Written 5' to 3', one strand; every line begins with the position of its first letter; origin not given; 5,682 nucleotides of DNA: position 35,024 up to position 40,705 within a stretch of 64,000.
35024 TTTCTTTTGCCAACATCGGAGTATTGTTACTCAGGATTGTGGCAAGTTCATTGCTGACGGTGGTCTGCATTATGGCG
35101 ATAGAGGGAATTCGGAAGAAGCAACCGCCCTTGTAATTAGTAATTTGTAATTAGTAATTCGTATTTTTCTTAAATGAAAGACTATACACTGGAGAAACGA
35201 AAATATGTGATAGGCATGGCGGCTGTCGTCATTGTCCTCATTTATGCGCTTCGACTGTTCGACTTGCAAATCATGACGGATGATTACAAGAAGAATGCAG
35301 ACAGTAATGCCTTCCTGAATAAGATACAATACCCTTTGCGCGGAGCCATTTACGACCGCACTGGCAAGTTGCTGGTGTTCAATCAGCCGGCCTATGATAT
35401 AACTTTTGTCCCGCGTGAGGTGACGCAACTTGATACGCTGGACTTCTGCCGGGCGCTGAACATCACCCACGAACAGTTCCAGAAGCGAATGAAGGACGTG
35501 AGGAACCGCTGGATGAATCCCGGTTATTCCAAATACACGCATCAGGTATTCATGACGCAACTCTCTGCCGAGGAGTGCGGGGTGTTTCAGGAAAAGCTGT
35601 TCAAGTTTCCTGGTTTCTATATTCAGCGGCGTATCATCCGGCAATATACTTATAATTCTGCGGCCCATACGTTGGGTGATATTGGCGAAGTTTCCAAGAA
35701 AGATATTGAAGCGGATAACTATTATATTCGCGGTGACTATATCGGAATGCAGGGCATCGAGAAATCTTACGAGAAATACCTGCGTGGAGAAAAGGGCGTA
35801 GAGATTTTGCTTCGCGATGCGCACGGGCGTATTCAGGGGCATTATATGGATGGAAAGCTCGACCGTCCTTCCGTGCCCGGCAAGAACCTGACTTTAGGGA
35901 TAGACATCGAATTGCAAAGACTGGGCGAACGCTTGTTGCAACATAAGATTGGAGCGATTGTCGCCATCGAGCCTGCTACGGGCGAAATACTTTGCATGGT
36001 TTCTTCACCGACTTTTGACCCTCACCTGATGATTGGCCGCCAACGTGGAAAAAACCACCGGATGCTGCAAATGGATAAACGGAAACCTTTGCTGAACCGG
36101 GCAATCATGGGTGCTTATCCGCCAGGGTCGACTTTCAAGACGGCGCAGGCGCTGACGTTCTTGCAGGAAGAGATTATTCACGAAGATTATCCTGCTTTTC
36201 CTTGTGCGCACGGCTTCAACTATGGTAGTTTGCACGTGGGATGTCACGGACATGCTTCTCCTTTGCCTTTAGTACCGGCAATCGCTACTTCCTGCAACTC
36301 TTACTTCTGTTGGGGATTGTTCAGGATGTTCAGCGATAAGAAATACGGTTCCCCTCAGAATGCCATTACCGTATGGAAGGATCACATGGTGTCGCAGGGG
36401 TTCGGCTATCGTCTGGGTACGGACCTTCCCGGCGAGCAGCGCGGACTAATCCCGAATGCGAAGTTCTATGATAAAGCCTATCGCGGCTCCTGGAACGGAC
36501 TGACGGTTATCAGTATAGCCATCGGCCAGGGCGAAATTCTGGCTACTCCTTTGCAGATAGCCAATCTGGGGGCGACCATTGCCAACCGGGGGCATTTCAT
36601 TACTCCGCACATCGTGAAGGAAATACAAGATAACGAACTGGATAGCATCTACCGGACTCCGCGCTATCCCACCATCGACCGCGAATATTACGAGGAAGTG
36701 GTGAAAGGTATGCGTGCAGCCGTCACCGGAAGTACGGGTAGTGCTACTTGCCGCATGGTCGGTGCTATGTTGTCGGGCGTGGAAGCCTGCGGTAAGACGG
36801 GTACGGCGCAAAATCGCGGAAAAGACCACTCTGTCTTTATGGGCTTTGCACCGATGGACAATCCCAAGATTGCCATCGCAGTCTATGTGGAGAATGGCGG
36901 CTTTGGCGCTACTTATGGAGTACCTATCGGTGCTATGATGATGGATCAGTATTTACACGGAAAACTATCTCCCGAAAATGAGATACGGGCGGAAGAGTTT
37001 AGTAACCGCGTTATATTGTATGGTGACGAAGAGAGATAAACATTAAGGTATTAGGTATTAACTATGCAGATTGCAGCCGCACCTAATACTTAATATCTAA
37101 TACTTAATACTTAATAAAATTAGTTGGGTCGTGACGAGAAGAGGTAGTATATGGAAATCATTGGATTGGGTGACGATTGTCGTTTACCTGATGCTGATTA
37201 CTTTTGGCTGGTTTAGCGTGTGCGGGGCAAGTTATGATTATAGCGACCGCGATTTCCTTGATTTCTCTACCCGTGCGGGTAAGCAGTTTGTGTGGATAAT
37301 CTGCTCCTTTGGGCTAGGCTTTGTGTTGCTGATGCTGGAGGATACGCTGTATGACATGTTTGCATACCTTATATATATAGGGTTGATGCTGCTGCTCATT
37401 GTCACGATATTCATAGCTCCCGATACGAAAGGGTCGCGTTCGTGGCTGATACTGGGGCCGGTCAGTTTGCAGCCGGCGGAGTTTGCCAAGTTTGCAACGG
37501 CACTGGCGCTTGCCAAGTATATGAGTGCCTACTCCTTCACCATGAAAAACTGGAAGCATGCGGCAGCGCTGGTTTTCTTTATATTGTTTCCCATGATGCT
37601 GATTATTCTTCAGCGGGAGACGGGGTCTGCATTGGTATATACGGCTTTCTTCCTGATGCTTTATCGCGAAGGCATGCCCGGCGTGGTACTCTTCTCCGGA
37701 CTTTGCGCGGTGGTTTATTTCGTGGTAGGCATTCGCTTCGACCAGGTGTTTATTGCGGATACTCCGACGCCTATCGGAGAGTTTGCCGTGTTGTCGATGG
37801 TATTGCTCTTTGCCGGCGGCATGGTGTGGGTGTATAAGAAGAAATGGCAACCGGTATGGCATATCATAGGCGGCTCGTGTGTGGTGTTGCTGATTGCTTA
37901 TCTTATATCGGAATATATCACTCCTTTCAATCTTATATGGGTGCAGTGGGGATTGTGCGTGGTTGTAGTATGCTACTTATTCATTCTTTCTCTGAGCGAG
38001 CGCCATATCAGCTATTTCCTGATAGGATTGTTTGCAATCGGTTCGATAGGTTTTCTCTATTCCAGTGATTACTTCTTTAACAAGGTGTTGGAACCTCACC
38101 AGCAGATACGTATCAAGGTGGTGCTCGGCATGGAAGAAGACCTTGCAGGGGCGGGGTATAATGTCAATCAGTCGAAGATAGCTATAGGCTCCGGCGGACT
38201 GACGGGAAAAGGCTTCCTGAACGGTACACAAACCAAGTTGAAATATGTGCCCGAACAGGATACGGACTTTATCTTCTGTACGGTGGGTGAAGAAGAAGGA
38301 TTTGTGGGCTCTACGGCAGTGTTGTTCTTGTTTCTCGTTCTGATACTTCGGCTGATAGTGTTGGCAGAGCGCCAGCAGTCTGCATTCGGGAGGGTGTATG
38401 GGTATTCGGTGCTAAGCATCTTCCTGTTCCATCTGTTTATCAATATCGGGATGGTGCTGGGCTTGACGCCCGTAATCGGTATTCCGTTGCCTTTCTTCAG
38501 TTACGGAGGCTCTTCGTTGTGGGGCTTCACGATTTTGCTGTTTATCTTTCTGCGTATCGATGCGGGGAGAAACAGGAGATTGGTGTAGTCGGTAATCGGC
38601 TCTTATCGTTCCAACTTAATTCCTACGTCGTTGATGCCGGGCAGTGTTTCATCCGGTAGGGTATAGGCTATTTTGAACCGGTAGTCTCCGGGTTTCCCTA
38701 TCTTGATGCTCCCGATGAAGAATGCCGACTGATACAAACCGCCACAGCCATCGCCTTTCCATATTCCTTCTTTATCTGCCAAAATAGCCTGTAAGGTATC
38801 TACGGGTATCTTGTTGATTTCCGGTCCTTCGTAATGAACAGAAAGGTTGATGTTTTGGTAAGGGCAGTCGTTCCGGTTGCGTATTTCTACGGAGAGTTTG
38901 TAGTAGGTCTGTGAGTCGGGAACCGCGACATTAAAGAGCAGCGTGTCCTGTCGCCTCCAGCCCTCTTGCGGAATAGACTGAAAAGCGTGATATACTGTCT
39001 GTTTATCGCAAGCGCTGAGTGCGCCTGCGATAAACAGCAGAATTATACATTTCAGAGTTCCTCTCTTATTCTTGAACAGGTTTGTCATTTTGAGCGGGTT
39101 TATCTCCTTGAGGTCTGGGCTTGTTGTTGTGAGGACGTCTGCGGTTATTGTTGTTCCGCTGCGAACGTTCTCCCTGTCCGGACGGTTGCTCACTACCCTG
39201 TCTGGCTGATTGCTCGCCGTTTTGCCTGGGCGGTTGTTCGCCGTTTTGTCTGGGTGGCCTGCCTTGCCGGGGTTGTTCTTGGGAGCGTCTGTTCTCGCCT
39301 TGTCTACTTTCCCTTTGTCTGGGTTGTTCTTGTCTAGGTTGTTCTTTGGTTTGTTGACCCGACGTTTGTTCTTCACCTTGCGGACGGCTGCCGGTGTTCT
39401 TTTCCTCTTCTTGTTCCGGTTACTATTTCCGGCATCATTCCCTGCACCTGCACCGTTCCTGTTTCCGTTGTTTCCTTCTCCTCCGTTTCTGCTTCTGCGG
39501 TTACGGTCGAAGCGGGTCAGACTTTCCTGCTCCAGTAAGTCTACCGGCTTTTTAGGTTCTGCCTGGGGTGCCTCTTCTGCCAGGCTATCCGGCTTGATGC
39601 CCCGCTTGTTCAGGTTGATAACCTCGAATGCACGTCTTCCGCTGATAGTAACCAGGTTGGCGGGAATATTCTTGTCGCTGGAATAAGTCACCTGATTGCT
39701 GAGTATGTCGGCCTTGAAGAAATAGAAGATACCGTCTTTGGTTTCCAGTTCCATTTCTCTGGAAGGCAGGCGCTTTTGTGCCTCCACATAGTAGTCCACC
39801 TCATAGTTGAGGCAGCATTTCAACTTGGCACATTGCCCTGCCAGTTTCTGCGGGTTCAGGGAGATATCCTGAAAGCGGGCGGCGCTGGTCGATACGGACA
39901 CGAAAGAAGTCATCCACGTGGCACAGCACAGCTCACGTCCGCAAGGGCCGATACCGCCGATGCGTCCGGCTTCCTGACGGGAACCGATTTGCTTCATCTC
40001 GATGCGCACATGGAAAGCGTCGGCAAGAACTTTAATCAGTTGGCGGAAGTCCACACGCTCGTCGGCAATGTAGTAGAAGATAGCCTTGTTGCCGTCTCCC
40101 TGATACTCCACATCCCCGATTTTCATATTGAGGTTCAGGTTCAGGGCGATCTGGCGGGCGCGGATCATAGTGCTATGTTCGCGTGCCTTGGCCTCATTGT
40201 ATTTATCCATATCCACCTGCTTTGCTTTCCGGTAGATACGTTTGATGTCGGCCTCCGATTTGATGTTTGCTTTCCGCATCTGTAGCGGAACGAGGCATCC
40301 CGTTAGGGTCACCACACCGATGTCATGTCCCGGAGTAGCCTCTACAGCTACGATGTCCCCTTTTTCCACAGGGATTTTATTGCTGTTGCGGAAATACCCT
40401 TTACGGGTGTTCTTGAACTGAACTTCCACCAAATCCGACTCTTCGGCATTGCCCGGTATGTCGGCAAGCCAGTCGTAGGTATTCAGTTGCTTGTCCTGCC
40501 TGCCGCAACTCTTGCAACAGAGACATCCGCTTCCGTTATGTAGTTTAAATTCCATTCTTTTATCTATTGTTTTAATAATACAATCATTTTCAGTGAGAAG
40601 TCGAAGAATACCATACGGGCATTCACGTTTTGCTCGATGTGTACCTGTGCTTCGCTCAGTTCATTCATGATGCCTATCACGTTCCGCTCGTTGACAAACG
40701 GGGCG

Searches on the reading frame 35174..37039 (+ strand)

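Call 60: search_protein_families(library=pfam, proteins=[window:35174-37039:+], max_evalue=1e-8)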
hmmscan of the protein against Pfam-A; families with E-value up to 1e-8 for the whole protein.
window:35174-37039:+ (621 aa): 2 families
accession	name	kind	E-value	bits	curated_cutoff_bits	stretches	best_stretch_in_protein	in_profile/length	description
PF00905.27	Transpeptidase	-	5.4e-46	157.6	22.1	1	260-583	1-291/299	Penicillin binding protein transpeptidase domain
PF03717.20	PBP_dimer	-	1.9e-41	142.9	24.4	1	53-221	3-176/180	Penicillin-binding Protein dimerisation domain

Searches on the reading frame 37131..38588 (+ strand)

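Call 60: search_protein_families(library=pfam, proteins=[window:37131-38588:+], max_evalue=1e-8)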
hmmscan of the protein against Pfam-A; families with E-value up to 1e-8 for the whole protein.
window:37131-38588:+ (485 aa): 1 family
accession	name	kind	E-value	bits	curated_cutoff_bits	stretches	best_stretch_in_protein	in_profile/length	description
PF01098.24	FTSW_RODA_SPOVE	-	6.5e-74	249.5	26.4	2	276-479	158-353/356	Cell cycle protein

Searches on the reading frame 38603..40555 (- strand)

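Call 60: search_protein_families(library=pfam, proteins=[window:38603-40555:-], max_evalue=1e-8)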
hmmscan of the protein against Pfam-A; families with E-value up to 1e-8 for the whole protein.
window:38603-40555:- (650 aa): 2 families
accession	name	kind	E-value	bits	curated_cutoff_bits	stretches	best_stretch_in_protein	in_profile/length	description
PF14109.11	GldH_lipo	-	1e-33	117.2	27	1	521-648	2-129/129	GldH lipoprotein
PF04468.17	PSP1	-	1.3e-29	102.8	27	1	105-190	1-86/86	PSP1 C-terminal conserved region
